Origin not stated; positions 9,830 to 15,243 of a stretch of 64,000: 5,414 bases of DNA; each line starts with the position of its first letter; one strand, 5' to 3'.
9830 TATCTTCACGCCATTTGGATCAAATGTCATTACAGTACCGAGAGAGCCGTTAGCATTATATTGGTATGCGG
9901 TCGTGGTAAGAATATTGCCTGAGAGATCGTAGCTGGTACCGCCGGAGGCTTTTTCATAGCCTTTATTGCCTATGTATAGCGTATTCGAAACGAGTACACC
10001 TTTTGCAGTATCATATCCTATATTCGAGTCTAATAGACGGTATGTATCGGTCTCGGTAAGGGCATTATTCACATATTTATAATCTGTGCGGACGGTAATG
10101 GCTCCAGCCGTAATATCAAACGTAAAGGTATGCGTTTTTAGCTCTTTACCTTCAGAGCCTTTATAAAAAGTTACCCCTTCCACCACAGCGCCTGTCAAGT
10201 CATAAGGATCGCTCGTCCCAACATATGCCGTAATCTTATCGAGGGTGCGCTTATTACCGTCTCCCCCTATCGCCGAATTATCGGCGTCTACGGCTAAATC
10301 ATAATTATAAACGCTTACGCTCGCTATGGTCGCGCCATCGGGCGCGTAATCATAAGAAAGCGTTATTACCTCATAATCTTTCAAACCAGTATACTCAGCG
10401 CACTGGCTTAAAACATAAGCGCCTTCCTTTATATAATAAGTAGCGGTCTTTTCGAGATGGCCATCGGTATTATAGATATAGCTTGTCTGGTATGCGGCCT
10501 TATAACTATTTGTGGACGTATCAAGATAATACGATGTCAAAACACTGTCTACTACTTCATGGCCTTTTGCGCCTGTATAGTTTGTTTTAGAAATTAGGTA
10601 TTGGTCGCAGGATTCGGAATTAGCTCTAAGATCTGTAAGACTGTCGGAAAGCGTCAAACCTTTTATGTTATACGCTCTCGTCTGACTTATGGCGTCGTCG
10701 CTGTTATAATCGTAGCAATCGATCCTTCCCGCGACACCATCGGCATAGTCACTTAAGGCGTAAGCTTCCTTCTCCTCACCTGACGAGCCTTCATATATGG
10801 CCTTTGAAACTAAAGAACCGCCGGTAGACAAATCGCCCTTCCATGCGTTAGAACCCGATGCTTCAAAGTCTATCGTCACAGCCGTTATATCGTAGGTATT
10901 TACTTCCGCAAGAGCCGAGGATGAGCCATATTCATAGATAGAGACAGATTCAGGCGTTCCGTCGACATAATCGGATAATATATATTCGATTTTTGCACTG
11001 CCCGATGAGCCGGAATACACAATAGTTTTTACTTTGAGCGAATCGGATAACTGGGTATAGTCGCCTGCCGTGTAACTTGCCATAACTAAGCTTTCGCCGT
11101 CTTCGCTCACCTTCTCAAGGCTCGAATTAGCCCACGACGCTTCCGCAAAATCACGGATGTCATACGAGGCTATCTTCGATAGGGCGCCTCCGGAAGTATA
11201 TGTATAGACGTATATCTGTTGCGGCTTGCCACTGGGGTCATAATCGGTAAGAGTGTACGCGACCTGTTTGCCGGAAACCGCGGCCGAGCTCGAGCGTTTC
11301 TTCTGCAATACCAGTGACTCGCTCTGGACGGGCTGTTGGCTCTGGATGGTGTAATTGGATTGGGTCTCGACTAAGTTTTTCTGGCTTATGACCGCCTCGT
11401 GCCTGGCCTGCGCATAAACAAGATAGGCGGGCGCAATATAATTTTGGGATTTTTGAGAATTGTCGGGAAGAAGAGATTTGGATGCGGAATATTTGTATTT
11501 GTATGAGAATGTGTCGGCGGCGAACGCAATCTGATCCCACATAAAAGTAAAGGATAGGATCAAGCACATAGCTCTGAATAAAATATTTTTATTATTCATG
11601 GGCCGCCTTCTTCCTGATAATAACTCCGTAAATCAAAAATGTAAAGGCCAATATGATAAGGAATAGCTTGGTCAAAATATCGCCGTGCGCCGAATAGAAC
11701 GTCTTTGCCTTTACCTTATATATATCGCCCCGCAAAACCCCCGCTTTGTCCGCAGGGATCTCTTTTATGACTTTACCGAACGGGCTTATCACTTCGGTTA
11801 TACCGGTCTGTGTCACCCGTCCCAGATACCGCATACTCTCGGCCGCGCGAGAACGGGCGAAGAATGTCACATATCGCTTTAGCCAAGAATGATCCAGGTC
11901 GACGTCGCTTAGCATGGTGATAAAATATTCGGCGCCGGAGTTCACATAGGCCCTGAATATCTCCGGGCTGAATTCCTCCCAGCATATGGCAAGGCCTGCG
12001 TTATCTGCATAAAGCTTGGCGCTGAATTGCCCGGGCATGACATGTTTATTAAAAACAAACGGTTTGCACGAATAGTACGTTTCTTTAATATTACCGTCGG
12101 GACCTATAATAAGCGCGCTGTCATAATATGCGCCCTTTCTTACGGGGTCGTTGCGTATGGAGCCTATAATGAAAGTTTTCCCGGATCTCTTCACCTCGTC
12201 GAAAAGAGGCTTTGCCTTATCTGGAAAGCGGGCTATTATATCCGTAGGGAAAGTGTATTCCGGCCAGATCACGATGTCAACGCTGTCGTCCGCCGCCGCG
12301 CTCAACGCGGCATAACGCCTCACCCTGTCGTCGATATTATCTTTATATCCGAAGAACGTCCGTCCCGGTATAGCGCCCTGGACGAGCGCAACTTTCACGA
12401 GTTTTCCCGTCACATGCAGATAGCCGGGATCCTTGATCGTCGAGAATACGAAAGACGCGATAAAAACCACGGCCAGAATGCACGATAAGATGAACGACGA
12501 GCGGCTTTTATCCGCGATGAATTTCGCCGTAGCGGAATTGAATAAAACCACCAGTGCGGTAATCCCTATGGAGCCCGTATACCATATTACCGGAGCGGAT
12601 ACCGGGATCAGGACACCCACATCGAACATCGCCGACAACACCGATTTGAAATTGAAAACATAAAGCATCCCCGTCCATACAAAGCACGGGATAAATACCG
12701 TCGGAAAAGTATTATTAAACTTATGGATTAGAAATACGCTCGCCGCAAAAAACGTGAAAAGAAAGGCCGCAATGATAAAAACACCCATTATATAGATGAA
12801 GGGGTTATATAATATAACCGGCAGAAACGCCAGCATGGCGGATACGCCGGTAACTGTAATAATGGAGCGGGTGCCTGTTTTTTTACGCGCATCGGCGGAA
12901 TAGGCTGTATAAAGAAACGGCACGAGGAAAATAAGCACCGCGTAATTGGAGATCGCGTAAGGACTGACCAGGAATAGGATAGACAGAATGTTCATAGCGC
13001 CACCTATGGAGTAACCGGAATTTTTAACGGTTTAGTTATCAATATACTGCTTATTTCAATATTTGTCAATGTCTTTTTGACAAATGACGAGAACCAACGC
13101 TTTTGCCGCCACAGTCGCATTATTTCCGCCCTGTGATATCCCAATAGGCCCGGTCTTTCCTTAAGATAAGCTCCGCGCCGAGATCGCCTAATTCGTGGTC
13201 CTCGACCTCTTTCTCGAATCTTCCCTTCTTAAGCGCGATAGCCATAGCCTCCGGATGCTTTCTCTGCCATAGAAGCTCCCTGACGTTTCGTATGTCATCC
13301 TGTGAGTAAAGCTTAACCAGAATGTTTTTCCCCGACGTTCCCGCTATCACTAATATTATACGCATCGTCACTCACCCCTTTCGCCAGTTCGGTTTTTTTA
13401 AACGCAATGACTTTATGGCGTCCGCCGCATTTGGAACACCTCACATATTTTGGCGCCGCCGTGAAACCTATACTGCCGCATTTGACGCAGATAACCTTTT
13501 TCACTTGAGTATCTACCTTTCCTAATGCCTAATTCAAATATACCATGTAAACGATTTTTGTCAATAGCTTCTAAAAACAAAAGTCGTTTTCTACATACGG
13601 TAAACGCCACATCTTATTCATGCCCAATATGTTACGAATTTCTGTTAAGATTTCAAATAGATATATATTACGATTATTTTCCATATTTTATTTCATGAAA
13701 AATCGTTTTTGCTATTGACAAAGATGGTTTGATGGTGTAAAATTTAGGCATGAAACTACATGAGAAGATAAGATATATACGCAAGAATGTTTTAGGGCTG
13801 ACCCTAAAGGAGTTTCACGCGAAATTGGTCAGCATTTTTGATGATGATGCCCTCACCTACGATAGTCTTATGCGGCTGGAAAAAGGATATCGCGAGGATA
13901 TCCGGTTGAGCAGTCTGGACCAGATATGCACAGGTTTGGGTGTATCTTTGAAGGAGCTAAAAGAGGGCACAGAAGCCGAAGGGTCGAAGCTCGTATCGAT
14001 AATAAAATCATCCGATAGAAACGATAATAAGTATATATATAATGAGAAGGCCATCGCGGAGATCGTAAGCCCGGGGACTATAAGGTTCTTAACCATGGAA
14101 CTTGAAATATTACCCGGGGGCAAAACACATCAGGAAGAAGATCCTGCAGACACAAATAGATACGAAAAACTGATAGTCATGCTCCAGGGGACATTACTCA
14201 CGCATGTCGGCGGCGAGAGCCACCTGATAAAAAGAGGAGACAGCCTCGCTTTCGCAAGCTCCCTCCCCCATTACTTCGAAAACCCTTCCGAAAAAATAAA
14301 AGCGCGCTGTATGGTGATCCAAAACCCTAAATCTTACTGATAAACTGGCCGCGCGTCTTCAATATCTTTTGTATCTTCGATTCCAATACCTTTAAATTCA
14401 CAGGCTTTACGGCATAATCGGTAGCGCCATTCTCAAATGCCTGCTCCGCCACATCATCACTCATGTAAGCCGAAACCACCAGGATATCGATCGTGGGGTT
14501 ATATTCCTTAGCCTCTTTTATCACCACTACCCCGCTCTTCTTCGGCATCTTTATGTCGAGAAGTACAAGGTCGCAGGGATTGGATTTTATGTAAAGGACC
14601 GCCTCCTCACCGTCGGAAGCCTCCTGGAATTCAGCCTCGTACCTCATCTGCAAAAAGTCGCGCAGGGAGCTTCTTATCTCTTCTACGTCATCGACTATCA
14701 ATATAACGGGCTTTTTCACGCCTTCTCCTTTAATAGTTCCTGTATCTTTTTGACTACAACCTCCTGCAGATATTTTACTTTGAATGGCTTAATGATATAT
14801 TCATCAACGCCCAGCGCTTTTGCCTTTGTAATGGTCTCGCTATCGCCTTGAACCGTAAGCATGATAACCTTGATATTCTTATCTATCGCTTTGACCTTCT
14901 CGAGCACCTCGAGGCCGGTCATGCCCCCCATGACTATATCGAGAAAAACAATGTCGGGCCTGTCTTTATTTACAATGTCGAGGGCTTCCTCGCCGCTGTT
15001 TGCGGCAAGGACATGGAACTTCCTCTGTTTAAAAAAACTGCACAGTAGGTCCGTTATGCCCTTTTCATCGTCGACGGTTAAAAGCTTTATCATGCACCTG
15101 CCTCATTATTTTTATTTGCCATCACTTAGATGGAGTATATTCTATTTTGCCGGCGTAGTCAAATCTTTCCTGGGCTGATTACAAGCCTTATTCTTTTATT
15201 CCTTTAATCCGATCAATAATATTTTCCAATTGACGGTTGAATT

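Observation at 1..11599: Giant (>3860 aa, truncated by window) secreted YD/RHS-type repeat protein invisible to the ORF track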

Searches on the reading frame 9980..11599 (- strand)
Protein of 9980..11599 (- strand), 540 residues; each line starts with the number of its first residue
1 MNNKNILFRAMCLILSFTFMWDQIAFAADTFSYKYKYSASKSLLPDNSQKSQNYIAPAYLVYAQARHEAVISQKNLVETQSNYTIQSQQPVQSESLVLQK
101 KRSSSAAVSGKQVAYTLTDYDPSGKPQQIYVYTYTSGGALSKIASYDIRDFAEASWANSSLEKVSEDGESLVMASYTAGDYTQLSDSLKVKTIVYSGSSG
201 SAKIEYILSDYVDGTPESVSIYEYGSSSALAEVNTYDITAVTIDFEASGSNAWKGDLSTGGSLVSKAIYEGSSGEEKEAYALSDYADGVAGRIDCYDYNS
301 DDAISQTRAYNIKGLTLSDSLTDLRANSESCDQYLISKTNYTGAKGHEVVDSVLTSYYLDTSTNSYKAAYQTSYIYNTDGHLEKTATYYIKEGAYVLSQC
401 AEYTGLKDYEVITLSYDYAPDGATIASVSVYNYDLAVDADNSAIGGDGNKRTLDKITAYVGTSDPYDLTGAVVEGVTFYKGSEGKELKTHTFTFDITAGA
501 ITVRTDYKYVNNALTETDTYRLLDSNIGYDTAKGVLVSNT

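Call 14: search_protein_families(library=pfam, proteins=[window:9980-11599:-], max_evalue=10)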
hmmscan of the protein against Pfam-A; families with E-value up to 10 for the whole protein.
window:9980-11599:- (540 aa): 0 families

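Call 93: search_protein_families(library=ncbifam, proteins=[window:9980-11599:-], max_evalue=10)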
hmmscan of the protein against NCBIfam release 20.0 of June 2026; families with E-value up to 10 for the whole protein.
window:9980-11599:- (540 aa): 0 families

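Call 113: find_related_loci(query=A6, collection=metagenome_contigs, flank=6000)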
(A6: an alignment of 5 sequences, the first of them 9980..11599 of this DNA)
Query A6 (540 aa) in metagenome_contigs; peptide patterns used: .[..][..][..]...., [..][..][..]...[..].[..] (x = any residue, [..] = any of these).
121 stretches matched a pattern; 2 encode a relative of the query (tblastn E <= 1e-3); 2 distinct loci.
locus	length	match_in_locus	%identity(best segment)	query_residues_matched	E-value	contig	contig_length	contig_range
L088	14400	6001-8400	46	1-540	4e-145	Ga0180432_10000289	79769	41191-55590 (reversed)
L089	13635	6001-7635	44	8-539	2e-149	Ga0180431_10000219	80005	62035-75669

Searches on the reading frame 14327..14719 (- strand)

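Call 9: search_protein_families(library=pfam, proteins=[window:14327-14719:-], max_evalue=0.01)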
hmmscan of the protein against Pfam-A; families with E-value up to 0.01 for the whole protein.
window:14327-14719:- (130 aa): 1 family
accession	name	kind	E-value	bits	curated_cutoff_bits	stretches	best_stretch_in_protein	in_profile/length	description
PF00072.30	Response_reg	-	1e-24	87.2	30.2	1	6-116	1-110/111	Response regulator receiver domain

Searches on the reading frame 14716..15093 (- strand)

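Call 9: search_protein_families(library=pfam, proteins=[window:14716-15093:-], max_evalue=0.01)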
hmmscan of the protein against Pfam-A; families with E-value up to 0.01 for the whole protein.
window:14716-15093:- (125 aa): 1 family
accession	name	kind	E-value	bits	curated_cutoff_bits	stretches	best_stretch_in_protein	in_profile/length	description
PF00072.30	Response_reg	-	2.1e-27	95.9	30.2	1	5-113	2-110/111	Response regulator receiver domain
